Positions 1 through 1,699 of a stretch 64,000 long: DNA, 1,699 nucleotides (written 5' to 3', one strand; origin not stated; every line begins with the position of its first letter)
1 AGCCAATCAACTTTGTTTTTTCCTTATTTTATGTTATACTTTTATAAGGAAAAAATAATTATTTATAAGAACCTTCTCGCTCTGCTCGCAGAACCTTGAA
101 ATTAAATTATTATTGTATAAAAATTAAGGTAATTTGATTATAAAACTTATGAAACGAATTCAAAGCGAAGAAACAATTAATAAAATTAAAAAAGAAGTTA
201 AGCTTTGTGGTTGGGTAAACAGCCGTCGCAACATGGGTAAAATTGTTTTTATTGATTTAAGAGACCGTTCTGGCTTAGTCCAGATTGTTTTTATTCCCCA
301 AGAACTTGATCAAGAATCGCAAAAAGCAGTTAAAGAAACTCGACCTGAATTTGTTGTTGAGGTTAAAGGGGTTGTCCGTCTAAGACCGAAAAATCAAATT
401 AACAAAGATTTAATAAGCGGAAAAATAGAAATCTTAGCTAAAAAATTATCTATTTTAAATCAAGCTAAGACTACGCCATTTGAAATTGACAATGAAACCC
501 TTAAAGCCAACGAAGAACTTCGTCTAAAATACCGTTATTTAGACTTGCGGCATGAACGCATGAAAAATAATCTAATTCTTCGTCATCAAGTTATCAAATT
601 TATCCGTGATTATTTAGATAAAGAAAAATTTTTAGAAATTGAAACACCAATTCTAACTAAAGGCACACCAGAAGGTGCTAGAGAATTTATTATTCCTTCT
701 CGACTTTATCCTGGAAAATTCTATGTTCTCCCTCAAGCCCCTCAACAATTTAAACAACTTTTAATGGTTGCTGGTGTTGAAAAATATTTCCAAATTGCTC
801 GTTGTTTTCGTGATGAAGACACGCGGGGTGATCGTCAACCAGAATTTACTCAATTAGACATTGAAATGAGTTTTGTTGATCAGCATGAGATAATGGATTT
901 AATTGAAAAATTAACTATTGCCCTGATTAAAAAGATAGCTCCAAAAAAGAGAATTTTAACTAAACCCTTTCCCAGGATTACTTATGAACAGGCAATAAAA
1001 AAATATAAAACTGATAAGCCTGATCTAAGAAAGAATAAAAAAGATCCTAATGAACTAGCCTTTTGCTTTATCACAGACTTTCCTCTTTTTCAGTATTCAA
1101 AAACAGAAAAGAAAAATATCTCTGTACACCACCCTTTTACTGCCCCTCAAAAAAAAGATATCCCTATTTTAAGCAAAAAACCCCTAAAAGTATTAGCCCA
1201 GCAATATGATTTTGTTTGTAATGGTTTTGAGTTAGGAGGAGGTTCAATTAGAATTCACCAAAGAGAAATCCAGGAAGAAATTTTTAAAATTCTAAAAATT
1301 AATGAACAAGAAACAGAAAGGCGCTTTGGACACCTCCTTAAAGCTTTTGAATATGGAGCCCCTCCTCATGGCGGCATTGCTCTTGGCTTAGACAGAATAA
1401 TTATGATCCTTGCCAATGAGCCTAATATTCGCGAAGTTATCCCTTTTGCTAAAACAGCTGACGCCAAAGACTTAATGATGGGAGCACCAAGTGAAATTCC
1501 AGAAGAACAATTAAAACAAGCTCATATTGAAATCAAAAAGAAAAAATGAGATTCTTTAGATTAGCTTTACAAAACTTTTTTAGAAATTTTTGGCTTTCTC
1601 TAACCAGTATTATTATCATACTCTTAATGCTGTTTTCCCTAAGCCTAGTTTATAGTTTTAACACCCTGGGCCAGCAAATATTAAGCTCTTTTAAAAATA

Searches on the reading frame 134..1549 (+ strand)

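Call 35: search_protein_families(library=pfam, proteins=[window:134-1549:+], max_evalue=0.00001)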
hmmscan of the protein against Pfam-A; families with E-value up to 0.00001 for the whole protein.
window:134-1549:+ (471 aa): 2 families
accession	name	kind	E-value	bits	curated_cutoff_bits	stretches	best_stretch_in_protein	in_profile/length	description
PF00152.25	tRNA-synt_2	-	3.5e-122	407.7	25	1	126-441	1-307/308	tRNA synthetases class II (D, K and N)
PF01336.31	tRNA_anti-codon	-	3.8e-16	59.2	27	1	22-108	1-75/75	OB-fold nucleic acid binding domain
